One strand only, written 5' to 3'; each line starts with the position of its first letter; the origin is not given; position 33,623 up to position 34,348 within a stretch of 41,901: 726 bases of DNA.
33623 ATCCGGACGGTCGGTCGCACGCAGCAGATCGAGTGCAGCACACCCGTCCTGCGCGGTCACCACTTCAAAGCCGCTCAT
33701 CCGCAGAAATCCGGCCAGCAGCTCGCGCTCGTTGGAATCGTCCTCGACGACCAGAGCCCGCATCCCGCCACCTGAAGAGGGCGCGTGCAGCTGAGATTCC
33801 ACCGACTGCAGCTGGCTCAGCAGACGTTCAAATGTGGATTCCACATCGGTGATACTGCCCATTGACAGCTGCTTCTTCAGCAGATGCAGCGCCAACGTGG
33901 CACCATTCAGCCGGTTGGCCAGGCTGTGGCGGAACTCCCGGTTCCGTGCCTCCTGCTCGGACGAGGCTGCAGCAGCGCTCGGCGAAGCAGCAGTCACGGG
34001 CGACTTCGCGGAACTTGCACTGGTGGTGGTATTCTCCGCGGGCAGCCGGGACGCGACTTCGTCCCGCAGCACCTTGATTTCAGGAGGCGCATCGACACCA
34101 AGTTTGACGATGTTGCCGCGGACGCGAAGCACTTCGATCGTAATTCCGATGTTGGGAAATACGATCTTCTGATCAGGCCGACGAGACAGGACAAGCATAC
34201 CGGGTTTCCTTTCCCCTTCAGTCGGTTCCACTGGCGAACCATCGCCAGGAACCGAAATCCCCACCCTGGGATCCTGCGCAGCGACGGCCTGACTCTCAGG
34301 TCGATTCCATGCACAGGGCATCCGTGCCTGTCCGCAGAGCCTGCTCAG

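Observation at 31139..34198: Gene order suggests a His-Asp-His-Asp phosphorelay ending on an RNA-binding output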

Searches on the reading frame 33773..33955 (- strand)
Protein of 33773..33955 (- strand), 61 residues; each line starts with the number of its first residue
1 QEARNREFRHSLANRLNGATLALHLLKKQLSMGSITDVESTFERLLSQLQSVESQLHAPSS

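Call 20: search_protein_families(library=pfam, alignment_id=A2, max_evalue=10)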
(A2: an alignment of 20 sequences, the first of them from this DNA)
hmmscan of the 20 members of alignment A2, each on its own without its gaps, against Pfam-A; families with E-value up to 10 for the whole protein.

A. member 1, seq(61 aa): 1 family
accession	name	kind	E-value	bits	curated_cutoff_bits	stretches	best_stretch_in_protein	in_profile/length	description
PF03791.18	KNOX2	-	0.06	13.3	27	1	7-32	21-46/48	KNOX2 domain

B. families by the number of members that match (of 20 scanned): 23 families
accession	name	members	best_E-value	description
PF00512.31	HisKA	7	0.00016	His Kinase A (phospho-acceptor) domain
PF14559.12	TPR_19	2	0.013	Tetratricopeptide repeat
PF21698.3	Spo16_C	1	0.00085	Spo16 protein, C-terminal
PF14561.12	TPR_20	1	0.019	Tetratricopeptide repeat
PF09432.15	THP2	1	0.021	Tho complex subunit THP2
PF09483.15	HpaP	1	0.05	Type III secretion protein (HpaP)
PF05028.20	PARG_cat_C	1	0.051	Poly (ADP-ribose) glycohydrolase (PARG), Macro domain fold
PF03791.18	KNOX2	1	0.06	KNOX2 domain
PF02413.22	Caudo_TAP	1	0.062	Caudovirales tail fibre assembly protein, lambda gpK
PF14197.11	Cep57_CLD_2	1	0.065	Centrosome localisation domain of PPC89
PF14366.11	DUF4410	1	0.079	Domain of unknown function (DUF4410)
PF14689.11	SPOB_a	1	0.089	Sensor_kinase_SpoOB-type, alpha-helical domain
PF06471.18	CoV_ExoN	1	0.094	Coronavirus proofreading exoribonuclease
PF20045.4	DUF6447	1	0.097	Family of unknown function (DUF6447)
PF25058.1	ARM_TT21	1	0.097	Tetratricopeptide repeat protein 21 ARM repeat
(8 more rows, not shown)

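Call 21: search_solved_structures(query=A2, max_evalue=10, show_alignments=4)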
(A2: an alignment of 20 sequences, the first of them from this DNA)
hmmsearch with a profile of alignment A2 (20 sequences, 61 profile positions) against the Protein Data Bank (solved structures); distinct sequences matched with E-value up to 10: 26.
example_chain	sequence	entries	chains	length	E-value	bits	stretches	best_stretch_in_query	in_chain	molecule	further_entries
5apx_A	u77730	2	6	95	0.28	14.2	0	31-59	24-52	GENERAL CONTROL PROTEIN GCN4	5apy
4doh_A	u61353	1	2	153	0.28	14.2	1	22-59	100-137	Interleukin-20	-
2hr2_A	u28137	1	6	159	0.29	14.2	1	18-45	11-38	Hypothetical protein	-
5apw_A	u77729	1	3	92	0.34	14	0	31-59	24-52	GENERAL CONTROL PROTEIN GCN4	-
1uo0_A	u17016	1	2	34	0.39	13.8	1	35-59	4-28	GENERAL CONTROL PROTEIN GCN4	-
5apq_A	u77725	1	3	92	0.39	13.8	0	31-59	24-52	GENERAL CONTROL PROTEIN GCN4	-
1unz_A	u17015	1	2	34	0.41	13.7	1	35-59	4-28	GENERAL CONTROL PROTEIN GCN4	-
5aps_A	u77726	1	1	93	0.43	13.6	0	31-59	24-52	GENERAL CONTROL PROTEIN GCN4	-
5apt_A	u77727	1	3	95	0.43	13.6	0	31-59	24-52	GENERAL CONTROL PROTEIN GCN4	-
5apu_A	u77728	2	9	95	0.47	13.5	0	31-59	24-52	GENERAL CONTROL PROTEIN GCN4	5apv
1uo1_A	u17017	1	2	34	0.5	13.4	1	35-59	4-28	GENERAL CONTROL PROTEIN GCN4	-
6xne_A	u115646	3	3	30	0.57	13.2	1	35-59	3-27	GCN4-p1 Peptide with me-F16 | GCN4-p1 peptide with TFI-F16 | GCN4-p1 Peptide with IPF-F16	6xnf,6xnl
1uny_A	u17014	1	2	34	0.58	13.2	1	35-59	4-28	GENERAL CONTROL PROTEIN GCN4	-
6c6k_A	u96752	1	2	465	1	12.4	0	22-45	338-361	Interferon-induced protein with tetratricopeptide repeats 1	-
5w5h_A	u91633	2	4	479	1.1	12.3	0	22-45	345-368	Interferon-induced protein with tetratricopeptide repeats 1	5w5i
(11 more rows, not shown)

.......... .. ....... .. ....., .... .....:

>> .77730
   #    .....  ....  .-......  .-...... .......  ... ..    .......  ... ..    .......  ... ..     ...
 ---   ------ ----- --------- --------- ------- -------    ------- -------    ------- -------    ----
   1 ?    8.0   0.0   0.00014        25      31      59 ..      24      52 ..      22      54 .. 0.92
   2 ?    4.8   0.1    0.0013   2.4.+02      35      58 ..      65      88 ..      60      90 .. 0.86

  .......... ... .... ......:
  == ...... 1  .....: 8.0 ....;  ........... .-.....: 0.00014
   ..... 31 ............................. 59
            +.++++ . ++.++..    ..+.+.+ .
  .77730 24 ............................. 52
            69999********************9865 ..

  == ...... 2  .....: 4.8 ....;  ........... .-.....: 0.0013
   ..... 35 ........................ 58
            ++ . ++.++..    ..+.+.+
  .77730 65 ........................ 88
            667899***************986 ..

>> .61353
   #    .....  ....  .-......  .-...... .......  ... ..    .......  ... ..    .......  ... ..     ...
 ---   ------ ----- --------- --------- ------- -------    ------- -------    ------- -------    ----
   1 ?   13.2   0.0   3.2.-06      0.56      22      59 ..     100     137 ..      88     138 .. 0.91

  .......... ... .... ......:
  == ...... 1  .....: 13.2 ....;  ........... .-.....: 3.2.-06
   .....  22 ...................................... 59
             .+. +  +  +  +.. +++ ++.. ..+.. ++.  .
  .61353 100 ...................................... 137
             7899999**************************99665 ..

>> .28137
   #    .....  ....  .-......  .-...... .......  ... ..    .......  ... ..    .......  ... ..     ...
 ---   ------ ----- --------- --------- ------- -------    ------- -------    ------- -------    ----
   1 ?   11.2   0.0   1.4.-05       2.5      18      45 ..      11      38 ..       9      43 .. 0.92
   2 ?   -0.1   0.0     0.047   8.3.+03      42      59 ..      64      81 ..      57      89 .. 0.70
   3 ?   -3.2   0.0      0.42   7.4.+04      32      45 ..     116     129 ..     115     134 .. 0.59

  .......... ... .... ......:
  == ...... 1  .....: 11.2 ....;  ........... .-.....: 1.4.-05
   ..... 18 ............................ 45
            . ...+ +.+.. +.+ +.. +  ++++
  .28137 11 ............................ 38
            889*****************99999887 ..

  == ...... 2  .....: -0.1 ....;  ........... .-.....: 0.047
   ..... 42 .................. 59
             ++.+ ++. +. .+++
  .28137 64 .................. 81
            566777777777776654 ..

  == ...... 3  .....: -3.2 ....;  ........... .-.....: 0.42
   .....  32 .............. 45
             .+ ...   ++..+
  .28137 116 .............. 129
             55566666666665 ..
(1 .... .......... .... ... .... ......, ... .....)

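Call 65: predict_structure(alignment_id=A2)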
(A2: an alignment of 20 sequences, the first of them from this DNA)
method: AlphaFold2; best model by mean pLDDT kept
length: 61 residues; sequences in the alignment: 20
mean_pLDDT: 92.2   pTM: 0.70
mean pLDDT of the five models: 92.2, 92.1, 91.9, 88.6, 85.6
residues with pLDDT >= 90: 48; 70-90: 11; 50-70: 2; < 50: 0
segments of 3 or more residues with pLDDT < 50: none
pLDDT, mean of each block of 10 residues (from residue 1): 89 95 97 95 96 85 54
secondary structure, 60 per line:
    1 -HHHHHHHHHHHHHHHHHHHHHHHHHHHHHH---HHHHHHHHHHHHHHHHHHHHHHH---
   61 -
elements in order: H2-31 H35-57
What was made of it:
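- On Multi-step His-Asp-His-Asp phosphorelay: The two-helix hairpin has pLDDT 92 (call 65).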

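Call 68: fold_search(model_id=the predicted structure, library=pdb)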
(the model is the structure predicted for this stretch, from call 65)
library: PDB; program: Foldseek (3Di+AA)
matches with E <= 10: 99; with E <= 0.001: 0
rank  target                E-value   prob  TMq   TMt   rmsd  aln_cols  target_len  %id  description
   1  2c74_A                3.9e+00  0.60  0.70  0.19   1.1        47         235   11  14-3-3 Protein Eta (Human) Complexed to Peptide (released 2005-12-02)
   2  5yqg_B                4.2e+00  0.57  0.70  0.19   1.2        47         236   11  The structure of 14-3-3 and pNumb peptide (released 2018-02-07)
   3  6zp4_C                4.2e+00  0.38  0.60  0.07   5.2        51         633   16  SARS-CoV-2 Nsp1 bound to a human 43S preinitiation ribosome complex - state 2 (released 2020-07-29)
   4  1gto_A                4.5e+00  0.51  0.71  0.70   1.3        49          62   14  HIGH RESOLUTION STRUCTURE OF A HYPERSTABLE HELICAL BUNDLE PROTEIN MUTANT (released 1997-01-27)
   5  5j0i                  4.8e+00  0.54  0.79  0.67   1.7        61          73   16  De novo design of protein homo-oligomers with modular hydrogen bond network-mediated specificity (released 2016-05-25)
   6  2c74_B                4.8e+00  0.51  0.70  0.20   1.1        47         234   11  14-3-3 Protein Eta (Human) Complexed to Peptide (released 2005-12-02)
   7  2ijk_B                4.8e+00  0.47  0.73  0.77   1.6        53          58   13  Structure of a Rom protein dimer at 1.55 angstrom resolution (released 2007-10-16)
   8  2hr2_A                4.8e+00  0.47  0.60  0.24   0.9        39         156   23  Crystal structure of a tpr-like protein (ct2138) from chlorobium tepidum tls at 2.54 A resolution (released 2006-09-19)
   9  7uio_Aj               4.8e+00  0.33  0.75  0.34   2.9        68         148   12  Mediator-PIC Early (Composite Model) (released 2023-03-01)
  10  1ml5_Z                4.8e+00  0.10  0.32  0.09   4.8        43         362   23  Structure of the E. coli ribosomal termination complex with release factor 2 (released 2003-01-14)
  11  2ijj_B                5.2e+00  0.51  0.73  0.77   1.3        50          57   14  Crystal structure analysis of ColE1 ROM mutant F14Y (released 2007-10-16)
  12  8xyv_A                5.5e+00  0.51  0.74  0.46   0.7        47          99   21  De novo designed protein 0705-5 (released 2024-10-02)
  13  4b6x_B                5.5e+00  0.47  0.71  0.75   1.0        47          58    8  Crystal structure of in planta processed AvrRps4 (released 2012-09-19)
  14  9h5k_A                5.5e+00  0.47  0.84  0.08   4.6        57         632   14  Cryo-EM structure of the SEAC-EGOC supercomplex (released 2025-11-05)
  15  5ls9_H                5.5e+00  0.41  0.71  0.28   1.4        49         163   14  Humanized Archaeal ferritin (released 2016-11-30)
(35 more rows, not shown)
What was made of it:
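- Tried and rejected: This was uninformative (call 68).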

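Call 83: search_protein_representatives(alignment_id=A2)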
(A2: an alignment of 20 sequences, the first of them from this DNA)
Query: 20 sequences, 61 profile positions. Proteins with E-value up to 0.001 (for the whole library): 361; up to 1e-10: 74; up to 1e-30: 0. The best 150 are listed.
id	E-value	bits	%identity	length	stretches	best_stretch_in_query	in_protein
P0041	7.2e-20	86.6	-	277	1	2-60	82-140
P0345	3.7e-19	84.4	-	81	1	7-55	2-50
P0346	3.6e-18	81.2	-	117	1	3-52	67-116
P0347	4.0e-18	81.1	-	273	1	2-60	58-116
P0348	5.5e-18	80.6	-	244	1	5-59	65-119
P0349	1.8e-17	78.9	-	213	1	7-59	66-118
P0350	2.0e-17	78.8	-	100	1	3-57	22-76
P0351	2.9e-17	78.3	-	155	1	5-57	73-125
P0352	2.5e-16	75.3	-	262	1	4-59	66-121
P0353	3.9e-16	74.7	-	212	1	5-59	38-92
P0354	7.0e-16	73.9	-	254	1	5-59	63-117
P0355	9.4e-16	73.4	-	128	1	6-60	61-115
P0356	2.7e-15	72.0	-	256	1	7-57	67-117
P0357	1.1e-14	70.0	-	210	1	3-57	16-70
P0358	1.6e-14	69.5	-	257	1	7-59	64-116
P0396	1.7e-11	59.8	-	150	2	20-59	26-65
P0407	3.7e-11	58.7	-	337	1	3-59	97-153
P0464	3.3e-09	52.5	-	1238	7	16-54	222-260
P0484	1.5e-08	50.4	-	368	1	4-59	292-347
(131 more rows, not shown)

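Call 84: search_protein_families(library=pfam, proteins=[P0484, P0464, P0396, P0353, P0357, P0407], max_evalue=0.001)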
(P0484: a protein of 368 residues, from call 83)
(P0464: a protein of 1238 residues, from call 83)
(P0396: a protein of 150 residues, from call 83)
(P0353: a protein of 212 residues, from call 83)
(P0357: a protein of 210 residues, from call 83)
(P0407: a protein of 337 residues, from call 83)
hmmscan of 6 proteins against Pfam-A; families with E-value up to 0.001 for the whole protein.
P0484 (368 aa): 0 families

P0464 (1238 aa): 9 families
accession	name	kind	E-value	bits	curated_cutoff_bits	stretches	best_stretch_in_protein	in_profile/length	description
PF13424.12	TPR_12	-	9.4e-28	96.7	30.1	4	182-255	1-76/77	Tetratricopeptide repeat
PF24603.1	TPR_30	-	4e-15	56.5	29.7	0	333-394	8-69/100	Tetratricopeptide repeat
PF07719.23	TPR_2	-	7.8e-12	44.8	27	0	184-212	1-29/34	Tetratricopeptide repeat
PF13176.12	TPR_7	-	3.9e-10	39.4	27.9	0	33-64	1-32/36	Tetratricopeptide repeat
PF00515.34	TPR_1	-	3.9e-09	36.4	27.8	0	71-99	1-29/34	Tetratricopeptide repeat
PF12862.13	ANAPC5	-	3e-06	27.6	23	0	113-147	40-74/91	Anaphase-promoting complex subunit 5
PF14559.12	TPR_19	-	1.8e-05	25.4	25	0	54-100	7-54/68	Tetratricopeptide repeat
PF17874.7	TPR_MalT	-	0.00047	20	45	0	30-107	39-116/336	MalT-like TPR region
PF24568.1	CC_PcsB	-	0.00068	19.9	27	0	105-161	2-58/75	Peptidoglycan hydrolase PcsB, coiled-coil domain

P0396 (150 aa): 0 families

P0353 (212 aa): 2 families
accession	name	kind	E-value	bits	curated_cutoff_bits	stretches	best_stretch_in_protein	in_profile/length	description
PF00072.30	Response_reg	-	1.3e-14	54.8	30.2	1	102-183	2-80/111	Response regulator receiver domain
PF02599.21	CsrA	-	2.1e-06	28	27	1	3-29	24-50/53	Global regulator protein family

P0357 (210 aa): 1 family
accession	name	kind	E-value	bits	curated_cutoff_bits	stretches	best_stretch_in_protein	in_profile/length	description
PF00072.30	Response_reg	-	2.2e-17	63.7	30.2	1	87-198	2-109/111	Response regulator receiver domain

P0407 (337 aa): 2 families
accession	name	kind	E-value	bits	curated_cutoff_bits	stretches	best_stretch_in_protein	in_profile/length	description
PF00072.30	Response_reg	-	1.1e-18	67.8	30.2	1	207-318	2-110/111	Response regulator receiver domain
PF02599.21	CsrA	-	1.6e-16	60.4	27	1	1-51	1-50/53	Global regulator protein family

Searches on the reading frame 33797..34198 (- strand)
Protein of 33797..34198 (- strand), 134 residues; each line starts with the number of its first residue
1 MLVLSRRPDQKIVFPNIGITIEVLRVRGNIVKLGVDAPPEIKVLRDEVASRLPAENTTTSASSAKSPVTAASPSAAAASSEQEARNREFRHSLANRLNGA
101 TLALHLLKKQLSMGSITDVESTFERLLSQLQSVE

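Call 41: find_related_loci(query=A3, collection=metagenome_contigs, flank=6000)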
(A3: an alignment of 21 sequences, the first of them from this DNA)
Query A3 (134 aa) in metagenome_contigs; peptide patterns used: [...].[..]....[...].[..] (x = any residue, [..] = any of these).
214 stretches matched a pattern; 71 encode a relative of the query (tblastn E <= 1e-3); 71 distinct loci.
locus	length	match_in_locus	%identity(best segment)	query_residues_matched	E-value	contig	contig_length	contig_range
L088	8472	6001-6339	44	1-134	2e-31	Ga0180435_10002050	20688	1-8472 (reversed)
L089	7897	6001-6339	44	1-134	2e-29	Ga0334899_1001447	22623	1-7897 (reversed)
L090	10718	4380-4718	44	1-134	2e-29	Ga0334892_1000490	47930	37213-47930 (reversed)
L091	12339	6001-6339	44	1-134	2e-29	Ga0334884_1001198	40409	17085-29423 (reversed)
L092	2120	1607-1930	41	1-134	6e-29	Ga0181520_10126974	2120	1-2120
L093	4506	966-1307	40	1-134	8e-29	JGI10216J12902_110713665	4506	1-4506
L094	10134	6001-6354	41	1-134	2e-28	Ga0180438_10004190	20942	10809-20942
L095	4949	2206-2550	41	1-134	1e-28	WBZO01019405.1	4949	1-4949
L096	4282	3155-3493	42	1-134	6e-28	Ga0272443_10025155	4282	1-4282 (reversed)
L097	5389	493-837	43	1-134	1e-27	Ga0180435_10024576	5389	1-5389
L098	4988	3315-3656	37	1-134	2e-27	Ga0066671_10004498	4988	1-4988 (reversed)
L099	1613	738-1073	40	1-134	2e-27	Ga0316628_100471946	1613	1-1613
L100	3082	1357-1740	45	1-134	3e-27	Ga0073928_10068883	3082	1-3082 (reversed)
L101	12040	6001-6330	43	1-134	6e-27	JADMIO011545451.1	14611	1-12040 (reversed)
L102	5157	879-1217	38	1-133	5e-27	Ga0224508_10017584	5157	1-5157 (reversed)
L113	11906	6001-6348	38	1-134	1e-23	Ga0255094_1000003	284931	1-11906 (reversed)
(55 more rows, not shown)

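Call 49: search_protein_families(library=pfam, proteins=[L090:5319-10127:-, L113:1626-5612:+, L095:2981-3385:+, L097:1402-1932:+], max_evalue=0.001)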
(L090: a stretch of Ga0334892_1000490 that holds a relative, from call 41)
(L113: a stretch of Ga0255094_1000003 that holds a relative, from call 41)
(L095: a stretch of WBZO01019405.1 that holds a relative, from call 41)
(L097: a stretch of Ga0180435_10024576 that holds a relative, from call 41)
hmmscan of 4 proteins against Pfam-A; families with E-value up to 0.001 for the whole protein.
L090:5319-10127:- (1603 aa): 11 families
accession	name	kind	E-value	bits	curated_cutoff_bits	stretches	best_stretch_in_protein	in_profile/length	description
PF01339.22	CheB_methylest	-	8e-60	202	24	1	232-406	1-173/174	CheB methylesterase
PF01739.24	CheR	-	1.1e-52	178.8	27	1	496-687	2-194/195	CheR methyltransferase, SAM binding domain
PF02518.31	HATPase_c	-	5.3e-27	94.9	26.4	1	1324-1436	1-110/111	Histidine kinase-, DNA gyrase B-, and HSP90-like ATPase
PF13596.12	PAS_10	-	5.8e-25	88.4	22.1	1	943-1046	1-105/106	PAS domain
PF00072.30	Response_reg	-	5.3e-23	81.8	30.2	1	1458-1567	1-108/111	Response regulator receiver domain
PF00989.32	PAS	-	2.9e-19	69.6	22.6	1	1061-1168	5-113/113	PAS fold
PF08448.16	PAS_4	-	1.7e-15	57.6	23.1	1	1068-1173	6-110/110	PAS fold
PF00512.31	HisKA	-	4.8e-14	52.6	26.9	1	1213-1278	2-66/66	His Kinase A (phospho-acceptor) domain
PF03705.20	CheR_N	-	7.2e-14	51.7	27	1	433-481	4-52/53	CheR methyltransferase, all-alpha domain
PF13426.13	PAS_9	-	6.9e-13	49.2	27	1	1068-1169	2-102/103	PAS domain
PF08447.18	PAS_3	-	6.6e-06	26.7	25.6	0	1080-1161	2-85/89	PAS fold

L113:1626-5612:+ (1329 aa): 13 families
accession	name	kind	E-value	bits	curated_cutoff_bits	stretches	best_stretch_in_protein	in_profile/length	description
PF01339.22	CheB_methylest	-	3.7e-54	183.5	24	1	6-181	1-174/174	CheB methylesterase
PF01739.24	CheR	-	1e-46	159.3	27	1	270-461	2-194/195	CheR methyltransferase, SAM binding domain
PF13596.12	PAS_10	-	7.4e-30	104.2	22.1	1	717-820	1-105/106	PAS domain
PF02518.31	HATPase_c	-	2.2e-29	102.5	26.4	1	1069-1181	1-110/111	Histidine kinase-, DNA gyrase B-, and HSP90-like ATPase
PF08448.16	PAS_4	-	2.1e-21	76.6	23.1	1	840-945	4-109/110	PAS fold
PF00989.32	PAS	-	2.6e-19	69.7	22.6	1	832-941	2-113/113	PAS fold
PF00072.30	Response_reg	-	1.7e-18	67.2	30.2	1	1208-1323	1-110/111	Response regulator receiver domain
PF13426.13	PAS_9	-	3.2e-18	66.3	27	1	842-942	2-102/103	PAS domain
PF00512.31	HisKA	-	5.4e-15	55.6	26.9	1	958-1022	2-65/66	His Kinase A (phospho-acceptor) domain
PF03705.20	CheR_N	-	1.2e-13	50.9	27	1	206-255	3-52/53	CheR methyltransferase, all-alpha domain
PF08447.18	PAS_3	-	1.1e-10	42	25.6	1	853-935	1-86/89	PAS fold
PF13188.13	PAS_8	-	6e-07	29.6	21.8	1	833-884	3-55/65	PAS domain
PF13589.12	HATPase_c_3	-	0.00069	20.1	25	0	1074-1147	3-77/137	Histidine kinase-, DNA gyrase B-, and HSP90-like ATPase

L095:2981-3385:+ (135 aa): 1 family
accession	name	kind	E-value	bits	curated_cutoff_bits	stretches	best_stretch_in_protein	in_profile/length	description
PF00072.30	Response_reg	-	2.6e-24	86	30.2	1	6-114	1-107/111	Response regulator receiver domain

L097:1402-1932:+ (177 aa): 1 family
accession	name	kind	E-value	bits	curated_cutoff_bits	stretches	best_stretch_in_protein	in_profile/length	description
PF00072.30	Response_reg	-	3.4e-24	85.6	30.2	1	60-171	1-110/111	Response regulator receiver domain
